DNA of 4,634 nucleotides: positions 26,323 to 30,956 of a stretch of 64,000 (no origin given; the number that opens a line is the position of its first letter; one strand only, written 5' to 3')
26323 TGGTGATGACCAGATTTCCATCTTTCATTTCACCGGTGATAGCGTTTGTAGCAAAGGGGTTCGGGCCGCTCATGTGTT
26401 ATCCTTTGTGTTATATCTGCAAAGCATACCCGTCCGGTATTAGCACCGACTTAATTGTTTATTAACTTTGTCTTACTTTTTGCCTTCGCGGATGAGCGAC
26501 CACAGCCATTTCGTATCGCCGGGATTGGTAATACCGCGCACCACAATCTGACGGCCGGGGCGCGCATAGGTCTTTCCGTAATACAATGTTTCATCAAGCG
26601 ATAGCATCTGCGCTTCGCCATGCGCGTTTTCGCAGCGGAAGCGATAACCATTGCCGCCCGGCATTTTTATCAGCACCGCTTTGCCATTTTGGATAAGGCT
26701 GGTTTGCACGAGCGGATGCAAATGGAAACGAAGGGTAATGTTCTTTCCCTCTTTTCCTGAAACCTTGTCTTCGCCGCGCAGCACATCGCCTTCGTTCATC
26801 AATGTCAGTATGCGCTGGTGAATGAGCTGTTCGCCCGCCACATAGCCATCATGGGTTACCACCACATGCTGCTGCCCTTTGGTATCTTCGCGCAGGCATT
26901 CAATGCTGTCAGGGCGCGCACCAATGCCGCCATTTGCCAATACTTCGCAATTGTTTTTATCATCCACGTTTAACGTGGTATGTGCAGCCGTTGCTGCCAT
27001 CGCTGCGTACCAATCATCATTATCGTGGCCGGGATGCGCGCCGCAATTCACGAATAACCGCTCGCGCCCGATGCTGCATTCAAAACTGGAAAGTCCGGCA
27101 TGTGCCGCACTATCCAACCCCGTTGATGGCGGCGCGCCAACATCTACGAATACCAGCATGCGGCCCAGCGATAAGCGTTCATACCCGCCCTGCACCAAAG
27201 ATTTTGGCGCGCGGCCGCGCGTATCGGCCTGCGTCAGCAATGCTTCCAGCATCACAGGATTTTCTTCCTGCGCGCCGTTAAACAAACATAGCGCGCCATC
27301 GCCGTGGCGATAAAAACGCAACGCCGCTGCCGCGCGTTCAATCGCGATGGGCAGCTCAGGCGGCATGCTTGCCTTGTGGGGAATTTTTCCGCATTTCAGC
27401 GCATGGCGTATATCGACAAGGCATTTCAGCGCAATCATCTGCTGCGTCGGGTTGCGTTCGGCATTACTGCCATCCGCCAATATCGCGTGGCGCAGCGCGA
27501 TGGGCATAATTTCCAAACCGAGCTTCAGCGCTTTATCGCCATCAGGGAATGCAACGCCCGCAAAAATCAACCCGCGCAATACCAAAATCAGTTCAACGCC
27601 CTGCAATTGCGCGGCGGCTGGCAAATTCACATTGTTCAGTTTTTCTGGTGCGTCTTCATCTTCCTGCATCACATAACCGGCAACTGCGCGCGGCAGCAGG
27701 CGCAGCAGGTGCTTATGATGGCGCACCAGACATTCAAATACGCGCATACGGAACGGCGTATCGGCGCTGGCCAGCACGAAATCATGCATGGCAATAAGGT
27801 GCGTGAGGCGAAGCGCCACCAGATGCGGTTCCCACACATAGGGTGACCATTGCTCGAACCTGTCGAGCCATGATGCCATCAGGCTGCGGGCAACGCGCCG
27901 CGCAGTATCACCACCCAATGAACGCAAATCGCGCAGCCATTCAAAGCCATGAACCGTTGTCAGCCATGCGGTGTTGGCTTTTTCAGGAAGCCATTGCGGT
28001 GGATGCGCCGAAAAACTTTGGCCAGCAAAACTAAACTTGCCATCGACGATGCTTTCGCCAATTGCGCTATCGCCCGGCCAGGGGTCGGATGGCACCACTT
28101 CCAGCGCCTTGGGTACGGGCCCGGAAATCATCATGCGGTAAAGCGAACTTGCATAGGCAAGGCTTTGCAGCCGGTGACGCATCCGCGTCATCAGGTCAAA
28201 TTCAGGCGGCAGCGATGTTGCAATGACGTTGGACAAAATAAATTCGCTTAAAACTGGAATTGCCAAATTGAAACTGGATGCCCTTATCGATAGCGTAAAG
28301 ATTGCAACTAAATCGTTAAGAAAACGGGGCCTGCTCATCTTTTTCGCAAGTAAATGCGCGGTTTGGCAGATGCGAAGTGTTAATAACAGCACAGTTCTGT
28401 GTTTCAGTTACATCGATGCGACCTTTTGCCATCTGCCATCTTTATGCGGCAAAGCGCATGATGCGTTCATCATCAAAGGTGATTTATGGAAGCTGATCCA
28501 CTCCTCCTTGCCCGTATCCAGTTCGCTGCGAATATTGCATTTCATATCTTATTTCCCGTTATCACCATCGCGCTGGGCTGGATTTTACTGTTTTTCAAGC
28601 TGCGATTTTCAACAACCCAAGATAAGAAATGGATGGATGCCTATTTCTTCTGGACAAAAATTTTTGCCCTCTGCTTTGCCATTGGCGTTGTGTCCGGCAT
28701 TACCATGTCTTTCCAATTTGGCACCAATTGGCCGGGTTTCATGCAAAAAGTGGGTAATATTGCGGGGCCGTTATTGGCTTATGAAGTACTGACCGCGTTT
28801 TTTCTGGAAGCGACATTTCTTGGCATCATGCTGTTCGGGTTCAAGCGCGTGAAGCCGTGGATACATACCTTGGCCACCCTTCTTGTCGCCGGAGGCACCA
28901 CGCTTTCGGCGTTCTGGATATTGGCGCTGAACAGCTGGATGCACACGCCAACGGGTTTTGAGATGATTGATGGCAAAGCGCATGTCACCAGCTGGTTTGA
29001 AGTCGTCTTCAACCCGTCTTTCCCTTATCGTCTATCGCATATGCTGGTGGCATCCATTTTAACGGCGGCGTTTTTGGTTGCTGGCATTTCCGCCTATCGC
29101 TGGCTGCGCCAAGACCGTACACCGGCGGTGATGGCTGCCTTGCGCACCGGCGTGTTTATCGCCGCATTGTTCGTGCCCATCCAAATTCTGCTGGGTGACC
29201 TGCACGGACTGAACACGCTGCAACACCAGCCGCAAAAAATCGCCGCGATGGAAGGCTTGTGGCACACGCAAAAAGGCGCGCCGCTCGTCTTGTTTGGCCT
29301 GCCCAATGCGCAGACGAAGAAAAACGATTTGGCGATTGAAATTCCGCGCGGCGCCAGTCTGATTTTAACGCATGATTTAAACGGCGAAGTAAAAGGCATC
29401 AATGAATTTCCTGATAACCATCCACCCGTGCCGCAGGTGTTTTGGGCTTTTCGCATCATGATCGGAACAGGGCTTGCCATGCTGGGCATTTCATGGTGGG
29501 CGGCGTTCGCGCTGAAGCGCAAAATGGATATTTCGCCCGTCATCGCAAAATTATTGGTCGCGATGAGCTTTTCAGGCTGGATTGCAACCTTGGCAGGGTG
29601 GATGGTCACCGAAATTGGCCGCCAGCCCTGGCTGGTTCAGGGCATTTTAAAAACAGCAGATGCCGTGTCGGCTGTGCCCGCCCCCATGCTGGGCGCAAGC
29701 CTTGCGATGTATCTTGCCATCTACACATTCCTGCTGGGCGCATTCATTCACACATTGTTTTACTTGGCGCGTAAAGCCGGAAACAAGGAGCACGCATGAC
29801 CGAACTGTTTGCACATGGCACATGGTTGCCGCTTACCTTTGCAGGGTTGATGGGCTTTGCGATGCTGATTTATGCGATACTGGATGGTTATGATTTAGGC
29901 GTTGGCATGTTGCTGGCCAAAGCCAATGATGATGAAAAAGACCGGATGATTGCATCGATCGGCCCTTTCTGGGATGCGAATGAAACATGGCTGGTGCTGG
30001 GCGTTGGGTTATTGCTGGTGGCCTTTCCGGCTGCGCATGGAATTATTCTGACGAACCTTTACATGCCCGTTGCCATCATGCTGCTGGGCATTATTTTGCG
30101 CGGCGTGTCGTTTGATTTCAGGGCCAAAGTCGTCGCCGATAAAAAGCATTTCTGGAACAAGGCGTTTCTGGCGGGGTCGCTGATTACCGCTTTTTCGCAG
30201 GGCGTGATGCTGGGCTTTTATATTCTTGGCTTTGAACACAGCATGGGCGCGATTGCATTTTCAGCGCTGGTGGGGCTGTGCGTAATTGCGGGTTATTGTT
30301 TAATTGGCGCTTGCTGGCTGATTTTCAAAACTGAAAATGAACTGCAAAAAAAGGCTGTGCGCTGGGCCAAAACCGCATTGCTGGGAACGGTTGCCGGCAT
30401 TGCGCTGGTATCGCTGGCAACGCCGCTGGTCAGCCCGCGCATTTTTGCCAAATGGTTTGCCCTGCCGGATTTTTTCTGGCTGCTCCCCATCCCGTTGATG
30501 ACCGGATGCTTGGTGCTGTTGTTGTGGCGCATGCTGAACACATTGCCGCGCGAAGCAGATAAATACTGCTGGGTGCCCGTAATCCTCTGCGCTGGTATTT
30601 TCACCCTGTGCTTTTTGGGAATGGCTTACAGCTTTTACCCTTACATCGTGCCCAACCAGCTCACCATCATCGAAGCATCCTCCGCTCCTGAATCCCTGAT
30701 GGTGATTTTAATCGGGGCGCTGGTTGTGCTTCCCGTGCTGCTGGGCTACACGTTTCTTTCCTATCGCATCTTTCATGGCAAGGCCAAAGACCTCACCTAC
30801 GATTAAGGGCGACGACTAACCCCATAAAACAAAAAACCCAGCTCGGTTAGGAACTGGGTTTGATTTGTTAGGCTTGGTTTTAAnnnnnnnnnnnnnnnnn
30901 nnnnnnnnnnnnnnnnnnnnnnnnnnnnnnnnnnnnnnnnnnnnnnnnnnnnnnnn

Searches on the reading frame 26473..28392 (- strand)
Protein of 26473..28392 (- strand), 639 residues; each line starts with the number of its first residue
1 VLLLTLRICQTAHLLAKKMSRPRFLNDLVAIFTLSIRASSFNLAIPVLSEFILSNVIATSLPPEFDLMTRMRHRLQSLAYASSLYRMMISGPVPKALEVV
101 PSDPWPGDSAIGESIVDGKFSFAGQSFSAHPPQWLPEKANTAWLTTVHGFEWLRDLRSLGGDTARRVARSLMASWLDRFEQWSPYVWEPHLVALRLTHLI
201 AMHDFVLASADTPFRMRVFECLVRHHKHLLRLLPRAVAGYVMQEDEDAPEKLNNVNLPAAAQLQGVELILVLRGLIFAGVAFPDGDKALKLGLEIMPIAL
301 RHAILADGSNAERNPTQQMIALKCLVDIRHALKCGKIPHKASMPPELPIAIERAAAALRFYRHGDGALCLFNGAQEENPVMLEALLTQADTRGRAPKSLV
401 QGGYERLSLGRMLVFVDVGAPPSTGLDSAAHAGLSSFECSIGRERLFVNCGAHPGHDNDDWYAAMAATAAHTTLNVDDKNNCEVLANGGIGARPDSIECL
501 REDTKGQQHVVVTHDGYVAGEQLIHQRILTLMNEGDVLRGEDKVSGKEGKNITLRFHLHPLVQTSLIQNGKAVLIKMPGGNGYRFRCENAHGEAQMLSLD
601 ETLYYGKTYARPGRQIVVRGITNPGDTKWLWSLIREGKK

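Call 27: search_protein_families(library=pfam, proteins=[window:26473-28392:-], max_evalue=0.01)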
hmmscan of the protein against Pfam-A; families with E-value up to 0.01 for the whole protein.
window:26473-28392:- (639 aa): 1 family
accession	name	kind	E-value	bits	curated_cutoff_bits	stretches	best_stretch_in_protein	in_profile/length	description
PF07940.18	Hepar_II_III_C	-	3.4e-53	181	24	1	392-631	2-236/237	Heparinase II/III-like, C-terminal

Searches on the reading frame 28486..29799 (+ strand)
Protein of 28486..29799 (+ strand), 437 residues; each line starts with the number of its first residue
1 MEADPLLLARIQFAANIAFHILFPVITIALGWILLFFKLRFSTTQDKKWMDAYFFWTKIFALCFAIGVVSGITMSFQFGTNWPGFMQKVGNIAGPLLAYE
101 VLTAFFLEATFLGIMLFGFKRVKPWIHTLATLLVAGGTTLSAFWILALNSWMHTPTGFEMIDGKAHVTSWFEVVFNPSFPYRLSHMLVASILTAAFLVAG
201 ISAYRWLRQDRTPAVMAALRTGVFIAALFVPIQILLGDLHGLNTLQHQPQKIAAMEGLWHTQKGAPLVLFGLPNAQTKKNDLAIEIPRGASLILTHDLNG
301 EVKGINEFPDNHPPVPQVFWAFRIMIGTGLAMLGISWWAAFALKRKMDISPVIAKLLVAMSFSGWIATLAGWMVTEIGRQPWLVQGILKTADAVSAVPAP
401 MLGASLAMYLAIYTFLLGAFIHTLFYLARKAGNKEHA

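Call 27: search_protein_families(library=pfam, proteins=[window:28486-29799:+], max_evalue=0.01)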
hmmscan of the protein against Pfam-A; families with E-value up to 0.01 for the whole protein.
window:28486-29799:+ (437 aa): 1 family
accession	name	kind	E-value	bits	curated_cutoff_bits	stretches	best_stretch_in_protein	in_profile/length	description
PF01654.22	Cyt_bd_oxida_I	-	1.4e-162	541.5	26.2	1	8-430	1-416/418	Cytochrome bd terminal oxidase subunit I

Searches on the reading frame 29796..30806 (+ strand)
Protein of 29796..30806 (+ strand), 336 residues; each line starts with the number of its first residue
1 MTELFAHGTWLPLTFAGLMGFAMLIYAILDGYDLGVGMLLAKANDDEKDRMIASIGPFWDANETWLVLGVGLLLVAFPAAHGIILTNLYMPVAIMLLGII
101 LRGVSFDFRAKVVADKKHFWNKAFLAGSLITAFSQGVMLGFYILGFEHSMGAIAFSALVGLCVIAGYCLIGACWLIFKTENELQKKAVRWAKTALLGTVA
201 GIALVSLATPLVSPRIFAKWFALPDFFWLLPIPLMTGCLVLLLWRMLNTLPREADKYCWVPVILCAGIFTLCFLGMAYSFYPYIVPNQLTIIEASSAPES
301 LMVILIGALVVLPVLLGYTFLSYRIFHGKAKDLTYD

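Call 27: search_protein_families(library=pfam, proteins=[window:29796-30806:+], max_evalue=0.01)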
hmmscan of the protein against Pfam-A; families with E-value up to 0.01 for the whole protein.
window:29796-30806:+ (336 aa): 2 families
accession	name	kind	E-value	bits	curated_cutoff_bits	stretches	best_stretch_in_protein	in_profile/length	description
PF02322.20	Cyt_bd_oxida_II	-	4.2e-84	282.9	35.6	1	11-326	1-302/302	Cytochrome bd terminal oxidase subunit II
PF15420.11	Abhydrolase_9_N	-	0.0047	17.4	27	0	156-208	14-68/208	Alpha/beta-hydrolase family N-terminus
